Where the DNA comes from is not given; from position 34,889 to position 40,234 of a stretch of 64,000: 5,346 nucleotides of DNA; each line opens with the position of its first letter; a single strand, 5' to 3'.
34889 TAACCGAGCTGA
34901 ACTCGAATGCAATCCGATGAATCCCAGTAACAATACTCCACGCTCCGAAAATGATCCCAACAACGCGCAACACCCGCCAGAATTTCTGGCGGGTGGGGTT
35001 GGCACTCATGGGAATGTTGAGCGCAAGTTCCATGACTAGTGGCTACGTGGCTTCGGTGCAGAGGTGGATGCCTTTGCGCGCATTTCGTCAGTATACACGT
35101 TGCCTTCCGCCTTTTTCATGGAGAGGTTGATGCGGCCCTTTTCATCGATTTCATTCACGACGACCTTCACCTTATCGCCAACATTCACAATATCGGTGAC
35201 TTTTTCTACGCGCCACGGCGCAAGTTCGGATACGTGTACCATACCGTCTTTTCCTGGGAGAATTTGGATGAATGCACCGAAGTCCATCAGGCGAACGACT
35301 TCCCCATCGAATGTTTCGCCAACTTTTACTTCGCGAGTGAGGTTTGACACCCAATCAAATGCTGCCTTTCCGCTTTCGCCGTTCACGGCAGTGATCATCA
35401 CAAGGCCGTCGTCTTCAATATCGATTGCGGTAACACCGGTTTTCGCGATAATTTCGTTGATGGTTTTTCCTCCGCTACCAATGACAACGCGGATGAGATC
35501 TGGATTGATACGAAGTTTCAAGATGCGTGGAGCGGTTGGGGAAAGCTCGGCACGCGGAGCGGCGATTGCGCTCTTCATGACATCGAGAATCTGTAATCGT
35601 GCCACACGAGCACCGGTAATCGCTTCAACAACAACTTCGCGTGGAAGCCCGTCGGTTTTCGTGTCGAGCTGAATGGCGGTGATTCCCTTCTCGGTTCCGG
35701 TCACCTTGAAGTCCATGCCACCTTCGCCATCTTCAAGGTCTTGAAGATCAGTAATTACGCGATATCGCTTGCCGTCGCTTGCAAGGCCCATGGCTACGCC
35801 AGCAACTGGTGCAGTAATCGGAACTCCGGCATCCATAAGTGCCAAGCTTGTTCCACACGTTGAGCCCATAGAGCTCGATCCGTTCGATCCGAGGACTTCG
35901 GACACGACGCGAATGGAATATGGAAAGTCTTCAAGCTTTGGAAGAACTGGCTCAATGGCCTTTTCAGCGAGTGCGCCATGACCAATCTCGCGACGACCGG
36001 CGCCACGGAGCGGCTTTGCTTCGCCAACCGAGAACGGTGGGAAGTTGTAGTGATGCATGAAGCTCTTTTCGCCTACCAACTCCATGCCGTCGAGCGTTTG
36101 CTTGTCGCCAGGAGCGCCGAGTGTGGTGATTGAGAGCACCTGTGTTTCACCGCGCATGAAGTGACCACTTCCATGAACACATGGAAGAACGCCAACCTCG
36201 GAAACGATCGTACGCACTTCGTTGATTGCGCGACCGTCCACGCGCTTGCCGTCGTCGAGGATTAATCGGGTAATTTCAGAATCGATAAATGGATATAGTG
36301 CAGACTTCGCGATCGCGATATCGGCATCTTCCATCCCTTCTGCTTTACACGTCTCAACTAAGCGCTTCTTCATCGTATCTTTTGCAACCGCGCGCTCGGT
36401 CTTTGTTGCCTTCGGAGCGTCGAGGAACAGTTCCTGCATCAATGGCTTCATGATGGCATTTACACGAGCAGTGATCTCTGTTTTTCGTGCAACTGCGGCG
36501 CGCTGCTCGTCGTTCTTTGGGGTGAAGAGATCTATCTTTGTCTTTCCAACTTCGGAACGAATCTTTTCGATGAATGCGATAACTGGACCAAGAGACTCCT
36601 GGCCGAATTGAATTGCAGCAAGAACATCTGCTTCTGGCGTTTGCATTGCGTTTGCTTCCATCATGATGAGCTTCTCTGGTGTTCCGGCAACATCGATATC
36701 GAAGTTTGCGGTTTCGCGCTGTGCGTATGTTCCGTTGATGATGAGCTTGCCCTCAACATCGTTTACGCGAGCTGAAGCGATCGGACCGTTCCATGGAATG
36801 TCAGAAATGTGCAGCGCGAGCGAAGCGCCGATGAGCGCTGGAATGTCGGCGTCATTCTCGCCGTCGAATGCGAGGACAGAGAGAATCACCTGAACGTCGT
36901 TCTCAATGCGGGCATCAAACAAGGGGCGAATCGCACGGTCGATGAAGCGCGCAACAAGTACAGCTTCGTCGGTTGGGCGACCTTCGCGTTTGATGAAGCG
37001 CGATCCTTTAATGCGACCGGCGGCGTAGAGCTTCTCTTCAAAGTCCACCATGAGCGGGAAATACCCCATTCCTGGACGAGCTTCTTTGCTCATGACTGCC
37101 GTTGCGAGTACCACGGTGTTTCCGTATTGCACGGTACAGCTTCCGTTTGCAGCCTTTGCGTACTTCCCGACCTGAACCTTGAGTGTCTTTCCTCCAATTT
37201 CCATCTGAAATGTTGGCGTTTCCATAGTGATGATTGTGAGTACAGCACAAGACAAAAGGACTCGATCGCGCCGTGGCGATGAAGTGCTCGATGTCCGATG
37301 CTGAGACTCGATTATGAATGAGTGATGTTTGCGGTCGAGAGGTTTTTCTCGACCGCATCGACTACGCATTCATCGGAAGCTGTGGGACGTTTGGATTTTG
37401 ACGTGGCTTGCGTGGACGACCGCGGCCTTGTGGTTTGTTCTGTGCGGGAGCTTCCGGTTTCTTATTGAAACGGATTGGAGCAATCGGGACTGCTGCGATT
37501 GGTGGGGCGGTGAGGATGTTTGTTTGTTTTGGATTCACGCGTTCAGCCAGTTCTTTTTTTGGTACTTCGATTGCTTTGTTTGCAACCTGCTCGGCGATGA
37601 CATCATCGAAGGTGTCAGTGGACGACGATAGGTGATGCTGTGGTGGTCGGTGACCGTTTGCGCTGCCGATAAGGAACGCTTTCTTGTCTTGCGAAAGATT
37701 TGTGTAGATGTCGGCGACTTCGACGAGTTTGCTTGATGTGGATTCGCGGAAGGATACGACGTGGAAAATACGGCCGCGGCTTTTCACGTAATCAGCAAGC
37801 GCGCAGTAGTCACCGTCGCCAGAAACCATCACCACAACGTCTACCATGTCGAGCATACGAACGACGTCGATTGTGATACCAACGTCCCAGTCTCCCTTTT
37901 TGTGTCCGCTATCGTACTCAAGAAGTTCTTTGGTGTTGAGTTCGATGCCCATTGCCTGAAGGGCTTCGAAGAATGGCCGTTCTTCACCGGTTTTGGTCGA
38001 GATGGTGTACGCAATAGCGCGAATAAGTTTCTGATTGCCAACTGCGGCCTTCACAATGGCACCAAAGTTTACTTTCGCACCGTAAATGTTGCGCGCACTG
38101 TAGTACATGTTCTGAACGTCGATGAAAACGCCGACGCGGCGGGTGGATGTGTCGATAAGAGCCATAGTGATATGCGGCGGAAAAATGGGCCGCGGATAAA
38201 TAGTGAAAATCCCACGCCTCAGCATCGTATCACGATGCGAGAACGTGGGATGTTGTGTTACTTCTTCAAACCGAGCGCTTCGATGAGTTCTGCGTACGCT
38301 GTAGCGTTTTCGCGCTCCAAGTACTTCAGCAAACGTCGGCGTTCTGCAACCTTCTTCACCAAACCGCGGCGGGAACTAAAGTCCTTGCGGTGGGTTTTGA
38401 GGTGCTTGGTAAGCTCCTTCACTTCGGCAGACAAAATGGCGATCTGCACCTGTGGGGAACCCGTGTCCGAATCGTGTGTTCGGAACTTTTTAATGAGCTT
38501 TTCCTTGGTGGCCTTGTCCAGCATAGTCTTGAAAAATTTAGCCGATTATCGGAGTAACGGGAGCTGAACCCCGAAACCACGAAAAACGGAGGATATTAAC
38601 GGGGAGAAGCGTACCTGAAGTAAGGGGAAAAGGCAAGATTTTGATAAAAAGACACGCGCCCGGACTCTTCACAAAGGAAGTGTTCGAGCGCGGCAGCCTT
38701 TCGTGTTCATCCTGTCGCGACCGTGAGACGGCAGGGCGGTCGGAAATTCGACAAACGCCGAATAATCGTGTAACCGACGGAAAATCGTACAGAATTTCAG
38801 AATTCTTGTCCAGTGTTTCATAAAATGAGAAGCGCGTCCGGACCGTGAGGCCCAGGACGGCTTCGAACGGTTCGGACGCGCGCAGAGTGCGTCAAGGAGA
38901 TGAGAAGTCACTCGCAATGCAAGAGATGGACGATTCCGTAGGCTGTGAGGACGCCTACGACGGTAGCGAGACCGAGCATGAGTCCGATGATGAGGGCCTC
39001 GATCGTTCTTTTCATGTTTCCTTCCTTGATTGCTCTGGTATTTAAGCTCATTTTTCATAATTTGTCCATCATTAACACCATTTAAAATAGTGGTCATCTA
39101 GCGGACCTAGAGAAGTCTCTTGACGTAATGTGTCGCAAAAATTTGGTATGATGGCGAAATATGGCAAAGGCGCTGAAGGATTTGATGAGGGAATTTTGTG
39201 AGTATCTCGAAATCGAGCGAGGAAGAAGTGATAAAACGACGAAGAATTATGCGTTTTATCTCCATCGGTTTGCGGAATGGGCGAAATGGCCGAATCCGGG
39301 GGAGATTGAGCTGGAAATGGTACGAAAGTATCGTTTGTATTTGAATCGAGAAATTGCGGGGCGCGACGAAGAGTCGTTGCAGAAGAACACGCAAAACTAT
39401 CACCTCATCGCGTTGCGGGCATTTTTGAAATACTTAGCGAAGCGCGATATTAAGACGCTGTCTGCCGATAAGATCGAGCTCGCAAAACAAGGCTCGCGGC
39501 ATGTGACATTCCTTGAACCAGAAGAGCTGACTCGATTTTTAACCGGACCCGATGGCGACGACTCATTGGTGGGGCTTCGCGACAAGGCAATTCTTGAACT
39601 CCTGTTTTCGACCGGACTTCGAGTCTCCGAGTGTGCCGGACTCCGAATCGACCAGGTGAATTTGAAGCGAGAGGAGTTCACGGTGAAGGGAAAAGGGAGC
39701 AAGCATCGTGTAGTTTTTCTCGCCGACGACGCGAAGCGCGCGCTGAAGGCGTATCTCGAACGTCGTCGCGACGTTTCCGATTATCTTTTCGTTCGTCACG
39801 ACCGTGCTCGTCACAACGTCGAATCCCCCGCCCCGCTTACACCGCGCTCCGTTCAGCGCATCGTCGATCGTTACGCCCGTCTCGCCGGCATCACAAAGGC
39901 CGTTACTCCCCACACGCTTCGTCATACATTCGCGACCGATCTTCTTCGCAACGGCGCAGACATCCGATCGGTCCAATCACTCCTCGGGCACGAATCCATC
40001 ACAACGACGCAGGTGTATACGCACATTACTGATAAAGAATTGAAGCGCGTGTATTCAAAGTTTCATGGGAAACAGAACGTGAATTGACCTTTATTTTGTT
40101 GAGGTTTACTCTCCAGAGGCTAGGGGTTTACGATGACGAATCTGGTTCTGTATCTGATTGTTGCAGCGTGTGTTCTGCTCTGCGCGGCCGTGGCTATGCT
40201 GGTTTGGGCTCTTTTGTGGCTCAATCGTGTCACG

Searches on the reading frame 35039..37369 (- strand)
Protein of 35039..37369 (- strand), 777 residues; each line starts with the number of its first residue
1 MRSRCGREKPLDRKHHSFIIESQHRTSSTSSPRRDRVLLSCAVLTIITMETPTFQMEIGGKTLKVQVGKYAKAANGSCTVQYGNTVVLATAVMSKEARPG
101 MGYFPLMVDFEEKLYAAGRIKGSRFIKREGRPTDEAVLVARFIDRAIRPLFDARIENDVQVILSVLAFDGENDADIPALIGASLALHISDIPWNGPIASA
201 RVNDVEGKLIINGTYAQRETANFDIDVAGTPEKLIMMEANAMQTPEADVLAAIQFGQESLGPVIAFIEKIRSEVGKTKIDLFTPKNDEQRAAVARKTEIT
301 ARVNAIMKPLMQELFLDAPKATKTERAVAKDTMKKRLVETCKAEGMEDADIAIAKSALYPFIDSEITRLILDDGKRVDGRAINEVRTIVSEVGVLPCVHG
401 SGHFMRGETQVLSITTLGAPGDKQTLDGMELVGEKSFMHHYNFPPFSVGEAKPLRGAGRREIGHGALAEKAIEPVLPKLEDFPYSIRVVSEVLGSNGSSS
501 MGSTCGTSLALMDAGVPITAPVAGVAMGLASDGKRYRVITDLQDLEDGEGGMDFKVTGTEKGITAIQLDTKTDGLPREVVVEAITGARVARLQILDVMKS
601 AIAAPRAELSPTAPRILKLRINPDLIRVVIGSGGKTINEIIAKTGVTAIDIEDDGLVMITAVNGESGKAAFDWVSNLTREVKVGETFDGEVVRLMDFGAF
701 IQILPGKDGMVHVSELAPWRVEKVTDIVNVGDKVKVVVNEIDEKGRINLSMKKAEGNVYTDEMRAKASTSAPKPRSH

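Call 22: search_protein_families(library=pfam, proteins=[window:35039-37369:-], max_evalue=0.001)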
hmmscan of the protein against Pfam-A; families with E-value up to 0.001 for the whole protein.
window:35039-37369:- (777 aa): 4 families
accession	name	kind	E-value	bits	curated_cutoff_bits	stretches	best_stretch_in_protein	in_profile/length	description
PF01138.27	RNase_PH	-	4.1e-49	166.7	25.5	2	61-192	3-130/130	3' exoribonuclease family, domain 1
PF00575.29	S1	-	9.7e-18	64.8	22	1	681-752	2-74/74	S1 RNA binding domain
PF03725.20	RNase_PH_C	-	2.8e-11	43.6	20.8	1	521-585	2-62/67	3' exoribonuclease family, domain 2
PF00013.35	KH_1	-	4.5e-08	33.2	21.5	1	618-665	3-55/66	KH domain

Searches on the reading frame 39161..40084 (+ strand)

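Call 22: search_protein_families(library=pfam, proteins=[window:39161-40084:+], max_evalue=0.001)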
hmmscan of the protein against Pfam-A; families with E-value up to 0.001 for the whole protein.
window:39161-40084:+ (308 aa): 4 families
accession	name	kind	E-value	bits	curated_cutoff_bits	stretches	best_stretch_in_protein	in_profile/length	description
PF00589.27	Phage_integrase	-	5.9e-46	156.8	27.1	1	117-292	2-171/172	Phage integrase family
PF02899.23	Phage_int_SAM_1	-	9.9e-09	35.8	22.3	1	11-95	3-82/83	Phage integrase, N-terminal SAM-like domain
PF13495.12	Phage_int_SAM_4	-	1.4e-08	35.4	27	1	8-98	1-84/85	Phage integrase, N-terminal SAM-like domain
PF13102.12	Phage_int_SAM_5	-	1.6e-06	28.8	22.3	1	6-99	3-89/98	Phage integrase SAM-like domain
